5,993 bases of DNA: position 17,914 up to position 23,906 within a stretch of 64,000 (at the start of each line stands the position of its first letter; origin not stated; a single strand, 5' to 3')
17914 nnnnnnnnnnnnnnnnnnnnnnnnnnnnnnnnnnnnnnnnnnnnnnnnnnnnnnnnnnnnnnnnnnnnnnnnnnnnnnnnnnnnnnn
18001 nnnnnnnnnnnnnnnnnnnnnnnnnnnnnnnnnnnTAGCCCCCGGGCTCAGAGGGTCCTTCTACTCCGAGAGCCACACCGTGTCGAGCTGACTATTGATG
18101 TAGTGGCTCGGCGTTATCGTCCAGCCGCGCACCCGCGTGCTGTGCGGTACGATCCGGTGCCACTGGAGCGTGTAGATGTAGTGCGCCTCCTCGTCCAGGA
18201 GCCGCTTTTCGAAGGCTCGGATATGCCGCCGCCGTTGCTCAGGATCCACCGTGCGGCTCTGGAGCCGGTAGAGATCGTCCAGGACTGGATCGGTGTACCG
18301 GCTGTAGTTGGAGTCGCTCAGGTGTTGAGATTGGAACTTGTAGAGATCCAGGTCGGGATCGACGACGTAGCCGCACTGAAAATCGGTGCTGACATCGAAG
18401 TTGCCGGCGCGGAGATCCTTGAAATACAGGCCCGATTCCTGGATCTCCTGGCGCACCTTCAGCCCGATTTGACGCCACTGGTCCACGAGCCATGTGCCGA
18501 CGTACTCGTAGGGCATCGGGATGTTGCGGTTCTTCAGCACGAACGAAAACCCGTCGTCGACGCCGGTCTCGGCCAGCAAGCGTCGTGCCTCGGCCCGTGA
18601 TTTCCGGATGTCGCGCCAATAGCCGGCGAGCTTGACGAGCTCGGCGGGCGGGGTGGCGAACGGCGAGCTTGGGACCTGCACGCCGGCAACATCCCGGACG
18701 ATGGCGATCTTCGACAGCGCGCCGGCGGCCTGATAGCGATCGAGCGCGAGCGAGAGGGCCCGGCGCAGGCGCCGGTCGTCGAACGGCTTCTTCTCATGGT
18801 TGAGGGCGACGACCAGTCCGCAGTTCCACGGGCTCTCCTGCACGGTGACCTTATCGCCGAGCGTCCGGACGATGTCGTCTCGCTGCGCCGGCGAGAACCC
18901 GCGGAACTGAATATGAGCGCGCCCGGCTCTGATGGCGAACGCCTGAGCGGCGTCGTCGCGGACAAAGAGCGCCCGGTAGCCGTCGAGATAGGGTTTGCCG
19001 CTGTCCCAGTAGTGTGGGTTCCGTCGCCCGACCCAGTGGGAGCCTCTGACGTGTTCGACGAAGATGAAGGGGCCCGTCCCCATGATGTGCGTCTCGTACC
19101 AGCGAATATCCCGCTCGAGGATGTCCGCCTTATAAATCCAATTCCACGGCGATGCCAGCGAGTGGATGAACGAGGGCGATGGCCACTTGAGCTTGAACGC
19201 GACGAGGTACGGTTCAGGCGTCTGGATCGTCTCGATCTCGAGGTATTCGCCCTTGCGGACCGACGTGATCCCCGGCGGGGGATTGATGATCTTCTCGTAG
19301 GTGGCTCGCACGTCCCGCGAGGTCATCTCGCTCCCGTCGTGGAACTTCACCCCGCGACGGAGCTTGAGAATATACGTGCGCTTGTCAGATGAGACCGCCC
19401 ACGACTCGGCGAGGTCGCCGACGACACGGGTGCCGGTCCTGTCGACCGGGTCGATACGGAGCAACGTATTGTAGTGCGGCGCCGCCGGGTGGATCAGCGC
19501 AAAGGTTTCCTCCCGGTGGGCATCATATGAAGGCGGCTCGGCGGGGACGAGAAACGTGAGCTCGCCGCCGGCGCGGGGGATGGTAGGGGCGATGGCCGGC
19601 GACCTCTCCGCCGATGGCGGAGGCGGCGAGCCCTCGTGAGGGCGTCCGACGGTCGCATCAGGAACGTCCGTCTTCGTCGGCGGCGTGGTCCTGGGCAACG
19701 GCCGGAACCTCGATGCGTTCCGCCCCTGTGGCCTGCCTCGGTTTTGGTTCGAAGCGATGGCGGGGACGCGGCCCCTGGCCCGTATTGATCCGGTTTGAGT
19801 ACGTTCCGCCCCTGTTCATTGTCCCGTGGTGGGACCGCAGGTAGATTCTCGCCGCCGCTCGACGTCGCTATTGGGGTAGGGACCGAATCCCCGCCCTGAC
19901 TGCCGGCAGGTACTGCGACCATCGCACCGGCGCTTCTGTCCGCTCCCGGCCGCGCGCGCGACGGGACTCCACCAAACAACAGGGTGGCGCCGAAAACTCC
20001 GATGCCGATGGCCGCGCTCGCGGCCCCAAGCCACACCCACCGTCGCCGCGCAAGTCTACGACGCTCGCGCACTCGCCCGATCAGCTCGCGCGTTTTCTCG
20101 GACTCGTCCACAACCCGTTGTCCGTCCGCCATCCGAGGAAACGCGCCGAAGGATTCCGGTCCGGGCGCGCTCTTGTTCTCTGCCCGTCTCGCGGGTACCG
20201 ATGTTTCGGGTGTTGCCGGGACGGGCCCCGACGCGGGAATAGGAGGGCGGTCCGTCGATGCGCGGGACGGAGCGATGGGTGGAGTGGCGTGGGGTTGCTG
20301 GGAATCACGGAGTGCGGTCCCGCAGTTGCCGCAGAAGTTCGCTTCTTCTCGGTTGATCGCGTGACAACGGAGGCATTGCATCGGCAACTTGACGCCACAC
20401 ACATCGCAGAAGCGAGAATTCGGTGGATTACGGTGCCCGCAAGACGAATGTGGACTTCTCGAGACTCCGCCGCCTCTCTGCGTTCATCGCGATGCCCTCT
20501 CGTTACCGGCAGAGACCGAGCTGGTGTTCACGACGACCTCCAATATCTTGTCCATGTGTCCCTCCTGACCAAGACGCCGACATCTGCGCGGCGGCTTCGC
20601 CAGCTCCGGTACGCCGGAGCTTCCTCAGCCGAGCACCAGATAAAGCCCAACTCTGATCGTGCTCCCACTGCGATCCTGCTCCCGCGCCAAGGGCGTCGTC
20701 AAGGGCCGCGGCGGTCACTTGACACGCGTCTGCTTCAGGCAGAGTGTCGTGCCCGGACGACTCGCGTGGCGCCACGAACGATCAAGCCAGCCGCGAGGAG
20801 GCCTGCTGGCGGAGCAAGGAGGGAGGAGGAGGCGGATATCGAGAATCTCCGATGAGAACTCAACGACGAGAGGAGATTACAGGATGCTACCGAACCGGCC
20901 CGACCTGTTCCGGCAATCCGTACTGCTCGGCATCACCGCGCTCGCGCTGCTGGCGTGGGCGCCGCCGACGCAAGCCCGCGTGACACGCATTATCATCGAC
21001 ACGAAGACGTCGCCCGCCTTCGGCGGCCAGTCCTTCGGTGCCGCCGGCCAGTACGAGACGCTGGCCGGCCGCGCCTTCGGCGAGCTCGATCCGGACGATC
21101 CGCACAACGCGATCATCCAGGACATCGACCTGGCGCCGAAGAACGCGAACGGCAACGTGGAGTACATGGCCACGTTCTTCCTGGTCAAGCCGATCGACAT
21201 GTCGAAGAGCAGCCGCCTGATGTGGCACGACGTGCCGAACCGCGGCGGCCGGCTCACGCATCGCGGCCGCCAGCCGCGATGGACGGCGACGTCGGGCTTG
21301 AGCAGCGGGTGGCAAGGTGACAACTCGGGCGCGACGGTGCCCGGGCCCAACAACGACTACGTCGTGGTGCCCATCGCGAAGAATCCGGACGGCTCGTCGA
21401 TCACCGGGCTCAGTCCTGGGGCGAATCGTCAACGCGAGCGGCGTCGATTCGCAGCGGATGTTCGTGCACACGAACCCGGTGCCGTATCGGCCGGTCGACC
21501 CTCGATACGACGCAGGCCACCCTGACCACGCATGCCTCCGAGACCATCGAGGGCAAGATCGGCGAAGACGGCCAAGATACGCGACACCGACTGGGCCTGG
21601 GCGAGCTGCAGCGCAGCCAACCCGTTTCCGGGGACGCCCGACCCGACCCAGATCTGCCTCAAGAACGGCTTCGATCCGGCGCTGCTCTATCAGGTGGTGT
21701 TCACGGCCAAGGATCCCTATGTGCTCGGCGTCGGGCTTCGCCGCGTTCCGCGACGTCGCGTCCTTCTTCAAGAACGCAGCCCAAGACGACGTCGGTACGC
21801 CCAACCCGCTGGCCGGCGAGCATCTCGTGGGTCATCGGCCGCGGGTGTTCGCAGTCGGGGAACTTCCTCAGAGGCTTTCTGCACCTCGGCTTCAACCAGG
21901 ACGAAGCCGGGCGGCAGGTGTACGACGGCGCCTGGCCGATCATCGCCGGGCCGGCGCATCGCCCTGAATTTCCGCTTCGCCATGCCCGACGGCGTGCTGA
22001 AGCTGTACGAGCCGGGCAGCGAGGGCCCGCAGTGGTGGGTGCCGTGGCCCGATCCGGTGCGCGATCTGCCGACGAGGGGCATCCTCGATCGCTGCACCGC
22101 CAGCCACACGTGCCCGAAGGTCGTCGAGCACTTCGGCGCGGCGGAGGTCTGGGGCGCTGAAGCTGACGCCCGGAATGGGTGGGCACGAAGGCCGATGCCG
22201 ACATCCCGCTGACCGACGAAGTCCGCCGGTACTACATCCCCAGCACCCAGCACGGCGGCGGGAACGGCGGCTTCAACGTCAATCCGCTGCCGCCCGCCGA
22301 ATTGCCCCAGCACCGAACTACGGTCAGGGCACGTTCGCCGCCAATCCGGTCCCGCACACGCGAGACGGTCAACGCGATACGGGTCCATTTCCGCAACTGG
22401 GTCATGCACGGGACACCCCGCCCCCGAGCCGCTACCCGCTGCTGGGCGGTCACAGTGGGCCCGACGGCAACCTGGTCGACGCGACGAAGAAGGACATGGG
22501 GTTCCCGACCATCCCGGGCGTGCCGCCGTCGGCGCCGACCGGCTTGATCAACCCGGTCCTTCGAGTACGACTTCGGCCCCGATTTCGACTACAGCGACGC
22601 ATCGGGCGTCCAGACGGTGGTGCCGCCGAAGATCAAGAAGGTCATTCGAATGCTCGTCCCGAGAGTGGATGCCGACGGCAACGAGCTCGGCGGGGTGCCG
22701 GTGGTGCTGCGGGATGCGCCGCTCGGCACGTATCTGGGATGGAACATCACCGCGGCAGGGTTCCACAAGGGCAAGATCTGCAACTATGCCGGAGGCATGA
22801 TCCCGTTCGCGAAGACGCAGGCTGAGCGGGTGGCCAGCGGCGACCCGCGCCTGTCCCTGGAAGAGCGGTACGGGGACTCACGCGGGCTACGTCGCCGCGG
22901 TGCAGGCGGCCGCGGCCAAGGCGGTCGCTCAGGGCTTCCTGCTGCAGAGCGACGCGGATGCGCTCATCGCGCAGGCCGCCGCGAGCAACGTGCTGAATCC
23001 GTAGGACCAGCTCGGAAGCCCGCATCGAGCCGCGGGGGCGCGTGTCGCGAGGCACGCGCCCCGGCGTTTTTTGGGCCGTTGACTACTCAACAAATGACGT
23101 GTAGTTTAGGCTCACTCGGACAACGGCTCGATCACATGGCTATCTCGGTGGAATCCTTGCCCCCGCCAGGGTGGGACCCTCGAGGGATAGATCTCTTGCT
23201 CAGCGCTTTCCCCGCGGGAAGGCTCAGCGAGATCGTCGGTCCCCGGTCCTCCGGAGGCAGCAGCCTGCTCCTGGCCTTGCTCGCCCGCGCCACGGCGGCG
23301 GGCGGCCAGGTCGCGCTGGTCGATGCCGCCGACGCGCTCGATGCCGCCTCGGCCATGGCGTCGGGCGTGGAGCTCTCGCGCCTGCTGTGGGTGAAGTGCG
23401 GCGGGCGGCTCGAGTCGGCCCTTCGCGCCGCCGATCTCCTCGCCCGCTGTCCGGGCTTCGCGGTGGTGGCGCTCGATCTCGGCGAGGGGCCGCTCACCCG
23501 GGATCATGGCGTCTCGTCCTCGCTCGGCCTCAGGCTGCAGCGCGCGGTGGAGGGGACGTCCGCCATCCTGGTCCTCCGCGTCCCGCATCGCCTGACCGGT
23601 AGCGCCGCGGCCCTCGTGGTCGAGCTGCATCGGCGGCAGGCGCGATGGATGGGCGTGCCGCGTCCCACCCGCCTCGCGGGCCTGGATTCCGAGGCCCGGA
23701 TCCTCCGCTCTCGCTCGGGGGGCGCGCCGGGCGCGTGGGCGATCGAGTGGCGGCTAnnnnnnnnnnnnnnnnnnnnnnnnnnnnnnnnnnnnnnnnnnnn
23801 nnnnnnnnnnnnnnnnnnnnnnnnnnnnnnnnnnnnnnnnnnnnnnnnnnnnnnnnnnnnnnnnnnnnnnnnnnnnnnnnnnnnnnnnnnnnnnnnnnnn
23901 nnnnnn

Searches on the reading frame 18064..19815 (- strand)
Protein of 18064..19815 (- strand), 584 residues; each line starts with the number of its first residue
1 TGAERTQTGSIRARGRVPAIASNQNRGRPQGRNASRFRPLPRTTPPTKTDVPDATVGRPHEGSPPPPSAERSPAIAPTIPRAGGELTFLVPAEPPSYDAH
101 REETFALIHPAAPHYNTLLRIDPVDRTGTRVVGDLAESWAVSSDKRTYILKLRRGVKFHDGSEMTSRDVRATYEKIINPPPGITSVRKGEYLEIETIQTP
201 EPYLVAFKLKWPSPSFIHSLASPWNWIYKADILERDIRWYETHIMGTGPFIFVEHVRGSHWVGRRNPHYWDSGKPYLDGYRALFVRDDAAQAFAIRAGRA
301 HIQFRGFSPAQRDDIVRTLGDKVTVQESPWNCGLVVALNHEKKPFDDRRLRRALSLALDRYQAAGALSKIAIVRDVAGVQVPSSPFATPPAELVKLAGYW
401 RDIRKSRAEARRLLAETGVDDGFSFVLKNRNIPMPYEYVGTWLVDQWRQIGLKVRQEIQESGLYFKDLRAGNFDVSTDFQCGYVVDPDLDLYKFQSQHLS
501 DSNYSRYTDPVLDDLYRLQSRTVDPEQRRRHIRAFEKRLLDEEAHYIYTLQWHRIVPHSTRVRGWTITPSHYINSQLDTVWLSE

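Call 32: search_protein_families(library=pfam, proteins=[window:18064-19815:-], max_evalue=0.0001)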
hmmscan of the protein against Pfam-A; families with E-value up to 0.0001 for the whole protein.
window:18064-19815:- (584 aa): 1 family
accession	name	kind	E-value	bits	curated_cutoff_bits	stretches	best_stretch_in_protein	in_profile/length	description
PF00496.27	SBP_bac_5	-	2.6e-64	218.1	32.4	1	131-496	2-362/368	Bacterial extracellular solute-binding proteins, family 5 Middle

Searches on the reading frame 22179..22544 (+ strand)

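Call 51: search_protein_families(library=pfam, proteins=[window:22179-22544:+], max_evalue=0.01)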
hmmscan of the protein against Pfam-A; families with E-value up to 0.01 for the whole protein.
window:22179-22544:+ (122 aa): 1 family
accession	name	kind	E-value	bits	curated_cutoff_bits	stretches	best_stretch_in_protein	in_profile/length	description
PF20091.5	Abhydrolase_10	-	2.9e-05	23.7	23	1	9-85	257-334/429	Alpha/beta hydrolase domain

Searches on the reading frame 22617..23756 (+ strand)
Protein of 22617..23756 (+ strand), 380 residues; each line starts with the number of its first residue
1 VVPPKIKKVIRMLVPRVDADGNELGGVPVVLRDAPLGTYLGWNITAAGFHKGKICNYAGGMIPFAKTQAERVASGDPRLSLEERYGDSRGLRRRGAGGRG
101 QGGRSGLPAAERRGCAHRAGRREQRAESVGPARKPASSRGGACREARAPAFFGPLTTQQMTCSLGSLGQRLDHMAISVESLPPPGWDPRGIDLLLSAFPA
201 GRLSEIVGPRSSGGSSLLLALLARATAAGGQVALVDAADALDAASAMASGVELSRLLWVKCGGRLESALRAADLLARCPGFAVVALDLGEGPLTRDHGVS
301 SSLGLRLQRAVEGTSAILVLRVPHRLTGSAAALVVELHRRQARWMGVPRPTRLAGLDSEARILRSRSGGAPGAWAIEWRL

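Call 51: search_protein_families(library=pfam, proteins=[window:22617-23756:+], max_evalue=0.01)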
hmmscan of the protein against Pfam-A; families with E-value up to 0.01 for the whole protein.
window:22617-23756:+ (380 aa): 2 families
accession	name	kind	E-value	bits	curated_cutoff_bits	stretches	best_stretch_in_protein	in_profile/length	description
PF00154.27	RecA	-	4.3e-12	46.5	27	1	193-287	44-137/262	recA bacterial DNA recombination protein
PF20091.5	Abhydrolase_10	-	5e-07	29.5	23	1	14-87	343-398/429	Alpha/beta hydrolase domain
